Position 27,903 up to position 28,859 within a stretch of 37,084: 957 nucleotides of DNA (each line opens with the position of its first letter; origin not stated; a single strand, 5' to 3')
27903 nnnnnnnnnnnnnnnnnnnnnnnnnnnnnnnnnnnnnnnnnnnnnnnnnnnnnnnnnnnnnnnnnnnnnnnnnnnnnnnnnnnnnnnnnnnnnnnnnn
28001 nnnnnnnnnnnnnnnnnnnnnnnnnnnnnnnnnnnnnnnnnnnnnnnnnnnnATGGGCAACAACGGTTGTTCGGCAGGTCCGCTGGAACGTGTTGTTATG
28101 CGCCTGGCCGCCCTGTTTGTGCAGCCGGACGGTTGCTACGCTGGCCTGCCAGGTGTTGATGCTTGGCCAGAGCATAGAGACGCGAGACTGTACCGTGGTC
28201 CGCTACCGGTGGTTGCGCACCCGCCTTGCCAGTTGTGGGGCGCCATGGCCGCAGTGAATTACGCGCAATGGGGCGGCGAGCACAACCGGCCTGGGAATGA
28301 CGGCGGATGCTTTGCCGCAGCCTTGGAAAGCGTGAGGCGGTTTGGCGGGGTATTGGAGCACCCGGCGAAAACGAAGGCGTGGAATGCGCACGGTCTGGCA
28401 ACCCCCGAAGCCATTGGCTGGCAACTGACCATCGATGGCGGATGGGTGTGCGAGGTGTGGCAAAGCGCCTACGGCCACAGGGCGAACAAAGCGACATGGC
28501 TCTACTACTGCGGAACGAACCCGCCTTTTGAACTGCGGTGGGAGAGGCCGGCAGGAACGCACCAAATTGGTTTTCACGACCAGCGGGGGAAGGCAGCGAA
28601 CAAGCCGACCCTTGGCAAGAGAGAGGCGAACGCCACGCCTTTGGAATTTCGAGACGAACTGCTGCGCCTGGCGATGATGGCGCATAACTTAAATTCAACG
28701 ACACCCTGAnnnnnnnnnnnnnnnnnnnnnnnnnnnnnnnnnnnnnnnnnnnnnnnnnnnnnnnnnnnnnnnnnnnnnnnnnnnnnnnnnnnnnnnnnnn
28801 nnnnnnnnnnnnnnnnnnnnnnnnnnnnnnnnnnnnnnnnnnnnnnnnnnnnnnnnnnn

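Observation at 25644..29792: A complete integron (IntI, candidate attI and five attC-bounded cassettes) inside a temperate phage genome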

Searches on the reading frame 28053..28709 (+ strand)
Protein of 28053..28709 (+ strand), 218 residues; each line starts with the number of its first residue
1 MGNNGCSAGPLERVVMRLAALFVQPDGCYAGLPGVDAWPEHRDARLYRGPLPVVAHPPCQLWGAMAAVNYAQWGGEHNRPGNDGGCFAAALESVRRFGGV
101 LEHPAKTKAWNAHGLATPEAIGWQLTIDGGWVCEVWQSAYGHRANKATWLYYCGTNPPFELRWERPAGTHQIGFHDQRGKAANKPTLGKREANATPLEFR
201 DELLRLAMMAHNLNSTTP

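Call 6: search_protein_families(library=pfam, proteins=[window:28053-28709:+], max_evalue=0.01)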
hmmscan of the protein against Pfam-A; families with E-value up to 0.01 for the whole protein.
window:28053-28709:+ (218 aa): 0 families

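Call 7: search_protein_families(library=phrogs, proteins=[window:28053-28709:+], max_evalue=0.001)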
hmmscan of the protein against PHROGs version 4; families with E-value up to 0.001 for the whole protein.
window:28053-28709:+ (218 aa): 1 family
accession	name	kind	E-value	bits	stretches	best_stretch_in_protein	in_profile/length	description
phrog_12600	-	unknown function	2.6e-68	230.5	1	17-214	3-198/203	-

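Call 57: search_protein_families(library=ncbifam, proteins=[window:28053-28709:+], max_evalue=0.01)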
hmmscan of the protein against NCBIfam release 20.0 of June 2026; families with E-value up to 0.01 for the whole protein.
window:28053-28709:+ (218 aa): 0 families

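Call 69: search_solved_structures(query=window:28053-28709:+, max_evalue=1)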
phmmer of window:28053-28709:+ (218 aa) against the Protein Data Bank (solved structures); distinct sequences matched with E-value up to 1: 1.
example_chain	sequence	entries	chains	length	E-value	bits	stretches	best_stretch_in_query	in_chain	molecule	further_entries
8uu4_D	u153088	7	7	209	0.5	13.1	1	170-203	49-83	Large ribosomal subunit protein uL3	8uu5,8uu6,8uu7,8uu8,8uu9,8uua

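Call 93: find_homologous_proteins(query=window:28053-28709:+, max_evalue=1e-10)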
Query window:28053-28709:+ (218 aa): 7707 proteins with E <= 1e-10 among 8000 candidates; the best 120 are listed.
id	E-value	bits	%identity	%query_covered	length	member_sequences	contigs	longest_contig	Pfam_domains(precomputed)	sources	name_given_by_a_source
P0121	1.3e-125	436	88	95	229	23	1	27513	-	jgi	-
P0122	4.1e-125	434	87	95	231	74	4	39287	-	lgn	-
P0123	1.5e-124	432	82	90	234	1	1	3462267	-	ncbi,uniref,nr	ncbi:hypothetical protein GBK02_09010 [Dechloromonas sp. TW-R-39-2]|uniref:hypothetical protein n=1 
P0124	8.7e-123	427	88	94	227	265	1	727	-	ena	-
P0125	1.3e-122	426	89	93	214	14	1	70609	-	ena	-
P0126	3.3e-122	425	88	93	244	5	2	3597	-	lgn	-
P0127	1.3e-120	419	87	93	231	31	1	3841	-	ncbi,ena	-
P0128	9.8e-120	417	88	92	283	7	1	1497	PF24233.2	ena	-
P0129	1.4e-119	416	87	91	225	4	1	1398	-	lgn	-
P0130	4.3e-119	415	87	93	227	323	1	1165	-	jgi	jgi:hypothetical protein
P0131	1.9e-118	412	88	89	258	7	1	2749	-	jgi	-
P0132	4.6e-118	411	80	97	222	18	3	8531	-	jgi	jgi:hypothetical protein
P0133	6.3e-118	411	83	94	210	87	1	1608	-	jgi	jgi:hypothetical protein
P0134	6.4e-118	411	86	92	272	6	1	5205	-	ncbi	-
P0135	8.9e-117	407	87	89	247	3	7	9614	-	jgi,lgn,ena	-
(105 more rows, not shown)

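Call 94: find_encoding_contigs(protein=P0123, flank=10000, max_places=1)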
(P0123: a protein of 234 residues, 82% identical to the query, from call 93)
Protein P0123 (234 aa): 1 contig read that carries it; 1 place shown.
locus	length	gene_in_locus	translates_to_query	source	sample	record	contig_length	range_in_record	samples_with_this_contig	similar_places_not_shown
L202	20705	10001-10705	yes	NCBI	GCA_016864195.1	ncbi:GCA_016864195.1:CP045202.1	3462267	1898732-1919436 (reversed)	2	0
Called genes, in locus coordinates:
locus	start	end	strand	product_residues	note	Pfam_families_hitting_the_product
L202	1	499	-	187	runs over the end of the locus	PF06254:YdaT_toxin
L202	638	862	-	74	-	PF15943:YdaS_toxin, PF14549:P22_Cro (weak)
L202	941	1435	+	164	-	-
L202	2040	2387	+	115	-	-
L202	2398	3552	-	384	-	PF13588:HSDR_N_2 (weak), PF04313:HSDR_N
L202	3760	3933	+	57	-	-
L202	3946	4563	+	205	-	PF07603:Lcl_C (weak)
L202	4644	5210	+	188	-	-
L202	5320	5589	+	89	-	-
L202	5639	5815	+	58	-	-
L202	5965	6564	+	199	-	PF21448:DNMK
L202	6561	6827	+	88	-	-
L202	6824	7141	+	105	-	-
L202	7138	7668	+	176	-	-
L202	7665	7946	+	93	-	-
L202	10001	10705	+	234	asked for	-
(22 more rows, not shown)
